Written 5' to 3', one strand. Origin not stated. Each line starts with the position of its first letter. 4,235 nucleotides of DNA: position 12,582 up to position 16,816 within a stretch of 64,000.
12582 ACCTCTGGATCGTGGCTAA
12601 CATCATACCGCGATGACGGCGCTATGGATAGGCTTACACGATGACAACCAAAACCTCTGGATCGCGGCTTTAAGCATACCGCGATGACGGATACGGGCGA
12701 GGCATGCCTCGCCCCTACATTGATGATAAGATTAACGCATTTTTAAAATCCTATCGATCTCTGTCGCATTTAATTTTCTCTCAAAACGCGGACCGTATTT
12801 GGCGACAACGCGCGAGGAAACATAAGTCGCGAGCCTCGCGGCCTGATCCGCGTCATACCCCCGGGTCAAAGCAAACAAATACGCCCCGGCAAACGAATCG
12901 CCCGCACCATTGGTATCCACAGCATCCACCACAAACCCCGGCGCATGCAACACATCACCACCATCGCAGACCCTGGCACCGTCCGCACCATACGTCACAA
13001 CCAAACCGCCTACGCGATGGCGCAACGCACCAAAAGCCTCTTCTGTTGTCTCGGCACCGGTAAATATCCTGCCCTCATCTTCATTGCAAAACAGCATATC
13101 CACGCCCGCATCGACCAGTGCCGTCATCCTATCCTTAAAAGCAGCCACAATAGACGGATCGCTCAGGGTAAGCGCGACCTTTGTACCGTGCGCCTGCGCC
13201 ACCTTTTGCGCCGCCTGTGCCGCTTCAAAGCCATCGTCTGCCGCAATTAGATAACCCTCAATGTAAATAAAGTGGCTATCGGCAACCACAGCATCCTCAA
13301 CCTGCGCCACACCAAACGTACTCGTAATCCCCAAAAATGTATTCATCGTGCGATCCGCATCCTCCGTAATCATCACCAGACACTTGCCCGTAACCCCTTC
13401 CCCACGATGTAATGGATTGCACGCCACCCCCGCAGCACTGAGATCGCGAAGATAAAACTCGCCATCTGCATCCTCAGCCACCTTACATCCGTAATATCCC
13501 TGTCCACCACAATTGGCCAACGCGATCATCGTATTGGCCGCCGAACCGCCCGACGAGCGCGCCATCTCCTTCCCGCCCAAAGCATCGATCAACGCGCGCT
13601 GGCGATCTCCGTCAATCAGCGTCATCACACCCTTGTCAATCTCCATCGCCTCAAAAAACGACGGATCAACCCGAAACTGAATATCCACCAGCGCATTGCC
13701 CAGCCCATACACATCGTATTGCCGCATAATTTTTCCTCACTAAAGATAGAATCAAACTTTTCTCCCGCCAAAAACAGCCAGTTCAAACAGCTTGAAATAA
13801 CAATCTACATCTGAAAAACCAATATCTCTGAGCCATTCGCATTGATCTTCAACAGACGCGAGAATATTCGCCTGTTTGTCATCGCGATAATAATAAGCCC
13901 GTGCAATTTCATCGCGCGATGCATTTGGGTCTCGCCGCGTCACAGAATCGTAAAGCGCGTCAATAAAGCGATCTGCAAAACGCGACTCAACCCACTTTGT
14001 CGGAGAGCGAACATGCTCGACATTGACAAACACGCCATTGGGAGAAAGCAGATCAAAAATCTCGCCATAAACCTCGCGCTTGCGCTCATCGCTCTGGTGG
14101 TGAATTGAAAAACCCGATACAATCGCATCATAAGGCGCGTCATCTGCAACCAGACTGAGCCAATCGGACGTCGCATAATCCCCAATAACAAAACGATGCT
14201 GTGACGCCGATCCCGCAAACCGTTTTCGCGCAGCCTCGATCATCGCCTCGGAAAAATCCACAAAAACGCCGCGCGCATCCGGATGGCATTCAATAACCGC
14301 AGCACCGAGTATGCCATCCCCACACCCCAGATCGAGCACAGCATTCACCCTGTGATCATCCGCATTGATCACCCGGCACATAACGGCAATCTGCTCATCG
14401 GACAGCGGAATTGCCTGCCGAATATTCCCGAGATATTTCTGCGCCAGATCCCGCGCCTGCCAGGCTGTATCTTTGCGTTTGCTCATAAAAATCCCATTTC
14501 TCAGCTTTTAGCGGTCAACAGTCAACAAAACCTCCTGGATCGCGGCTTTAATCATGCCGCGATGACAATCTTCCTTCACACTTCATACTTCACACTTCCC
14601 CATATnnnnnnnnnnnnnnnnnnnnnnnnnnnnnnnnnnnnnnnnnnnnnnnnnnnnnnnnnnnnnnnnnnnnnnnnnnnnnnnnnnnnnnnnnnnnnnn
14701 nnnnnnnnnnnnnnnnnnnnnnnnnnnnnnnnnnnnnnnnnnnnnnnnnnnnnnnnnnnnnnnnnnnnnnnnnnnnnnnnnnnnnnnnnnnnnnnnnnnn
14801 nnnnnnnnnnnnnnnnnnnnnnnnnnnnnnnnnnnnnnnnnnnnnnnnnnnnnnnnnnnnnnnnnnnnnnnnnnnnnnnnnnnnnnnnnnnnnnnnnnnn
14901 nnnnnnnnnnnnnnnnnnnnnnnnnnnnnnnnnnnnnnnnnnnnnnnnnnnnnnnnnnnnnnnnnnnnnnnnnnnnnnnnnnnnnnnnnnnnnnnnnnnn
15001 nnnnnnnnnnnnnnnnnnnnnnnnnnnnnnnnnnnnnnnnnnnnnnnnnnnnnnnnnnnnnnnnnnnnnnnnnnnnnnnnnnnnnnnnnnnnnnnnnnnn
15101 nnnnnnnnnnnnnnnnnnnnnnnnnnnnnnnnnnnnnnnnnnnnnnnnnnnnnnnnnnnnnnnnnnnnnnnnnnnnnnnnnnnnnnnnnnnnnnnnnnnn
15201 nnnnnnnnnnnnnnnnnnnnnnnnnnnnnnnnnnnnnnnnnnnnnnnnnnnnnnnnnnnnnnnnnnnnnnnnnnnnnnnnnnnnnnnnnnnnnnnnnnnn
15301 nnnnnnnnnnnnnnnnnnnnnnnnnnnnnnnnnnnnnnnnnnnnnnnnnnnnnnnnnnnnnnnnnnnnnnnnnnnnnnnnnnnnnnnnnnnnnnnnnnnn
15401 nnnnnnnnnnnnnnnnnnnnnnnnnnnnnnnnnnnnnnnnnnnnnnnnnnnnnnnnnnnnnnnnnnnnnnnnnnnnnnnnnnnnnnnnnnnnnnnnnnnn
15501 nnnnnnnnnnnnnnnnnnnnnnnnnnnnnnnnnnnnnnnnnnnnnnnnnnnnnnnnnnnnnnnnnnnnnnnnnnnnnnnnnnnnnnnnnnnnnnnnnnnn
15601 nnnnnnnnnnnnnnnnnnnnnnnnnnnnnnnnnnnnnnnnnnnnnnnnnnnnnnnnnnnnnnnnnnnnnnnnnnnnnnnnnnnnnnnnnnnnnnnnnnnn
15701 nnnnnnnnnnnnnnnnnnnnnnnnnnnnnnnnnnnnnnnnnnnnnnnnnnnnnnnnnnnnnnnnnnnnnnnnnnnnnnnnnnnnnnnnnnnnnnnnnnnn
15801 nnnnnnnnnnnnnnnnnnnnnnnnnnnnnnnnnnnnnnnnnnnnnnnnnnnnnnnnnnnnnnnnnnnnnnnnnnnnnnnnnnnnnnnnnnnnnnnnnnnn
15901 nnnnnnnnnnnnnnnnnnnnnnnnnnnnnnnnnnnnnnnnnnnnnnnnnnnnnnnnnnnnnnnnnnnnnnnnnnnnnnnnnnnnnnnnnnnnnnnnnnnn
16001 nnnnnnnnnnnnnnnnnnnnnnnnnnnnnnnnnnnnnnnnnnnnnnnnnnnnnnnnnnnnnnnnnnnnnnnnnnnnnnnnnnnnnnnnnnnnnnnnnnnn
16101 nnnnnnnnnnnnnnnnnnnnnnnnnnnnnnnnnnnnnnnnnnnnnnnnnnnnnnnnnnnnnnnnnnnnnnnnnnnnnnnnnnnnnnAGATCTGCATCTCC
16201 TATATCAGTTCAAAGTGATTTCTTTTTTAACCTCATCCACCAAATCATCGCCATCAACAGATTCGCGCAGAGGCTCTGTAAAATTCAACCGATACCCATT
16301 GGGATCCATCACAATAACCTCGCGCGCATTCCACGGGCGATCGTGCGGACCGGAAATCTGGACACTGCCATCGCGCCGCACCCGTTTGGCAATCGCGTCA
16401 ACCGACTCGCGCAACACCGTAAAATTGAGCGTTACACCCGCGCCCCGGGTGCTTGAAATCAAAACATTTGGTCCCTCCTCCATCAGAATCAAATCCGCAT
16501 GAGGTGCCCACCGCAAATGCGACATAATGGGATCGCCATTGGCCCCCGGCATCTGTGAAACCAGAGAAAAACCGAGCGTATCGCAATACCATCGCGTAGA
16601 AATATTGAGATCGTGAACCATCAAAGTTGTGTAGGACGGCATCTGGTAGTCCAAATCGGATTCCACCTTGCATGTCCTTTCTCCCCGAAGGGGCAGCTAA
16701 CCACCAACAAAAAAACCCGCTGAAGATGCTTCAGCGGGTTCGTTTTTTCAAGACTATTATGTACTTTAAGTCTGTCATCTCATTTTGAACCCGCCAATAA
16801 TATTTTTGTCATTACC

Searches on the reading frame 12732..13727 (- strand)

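Call 34: search_protein_families(library=pfam, proteins=[window:12732-13727:-], max_evalue=0.00001)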
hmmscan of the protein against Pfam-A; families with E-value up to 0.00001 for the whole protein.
window:12732-13727:- (331 aa): 1 family
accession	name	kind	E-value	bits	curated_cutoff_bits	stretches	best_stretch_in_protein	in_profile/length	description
PF00294.29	PfkB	-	2.1e-50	172.2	25.8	1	53-314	29-296/302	pfkB family carbohydrate kinase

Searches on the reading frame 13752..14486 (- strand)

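Call 34: search_protein_families(library=pfam, proteins=[window:13752-14486:-], max_evalue=0.00001)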
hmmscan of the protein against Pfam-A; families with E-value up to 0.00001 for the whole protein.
window:13752-14486:- (244 aa): 7 families
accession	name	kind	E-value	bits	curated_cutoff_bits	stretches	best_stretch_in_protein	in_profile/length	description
PF13649.12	Methyltransf_25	-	1.4e-17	64.6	27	1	50-151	1-97/97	Methyltransferase domain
PF08242.18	Methyltransf_12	-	9.5e-16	58.8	30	1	51-153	1-98/98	Methyltransferase domain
PF13847.12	Methyltransf_31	-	5.4e-12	46.1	27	1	48-159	5-113/145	Methyltransferase domain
PF08241.18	Methyltransf_11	-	7.5e-11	43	21.2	1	51-154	1-94/95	Methyltransferase domain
PF05175.20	MTS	-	1.3e-09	38.4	23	1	38-136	25-116/170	Methyltransferase small domain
PF13489.12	Methyltransf_23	-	1.4e-07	31.9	27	1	45-225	21-160/164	Methyltransferase domain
PF01209.24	Ubie_methyltran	-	1.1e-06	28.6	20.1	1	44-166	45-162/233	ubiE/COQ5 methyltransferase family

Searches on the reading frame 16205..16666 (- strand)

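Call 34: search_protein_families(library=pfam, proteins=[window:16205-16666:-], max_evalue=0.00001)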
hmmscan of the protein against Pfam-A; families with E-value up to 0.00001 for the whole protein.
window:16205-16666:- (153 aa): 1 family
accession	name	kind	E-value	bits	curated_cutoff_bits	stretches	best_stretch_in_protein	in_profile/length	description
PF00903.31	Glyoxalase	-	2.9e-11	44.3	20.6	1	12-129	4-121/121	Glyoxalase/Bleomycin resistance protein/Dioxygenase superfamily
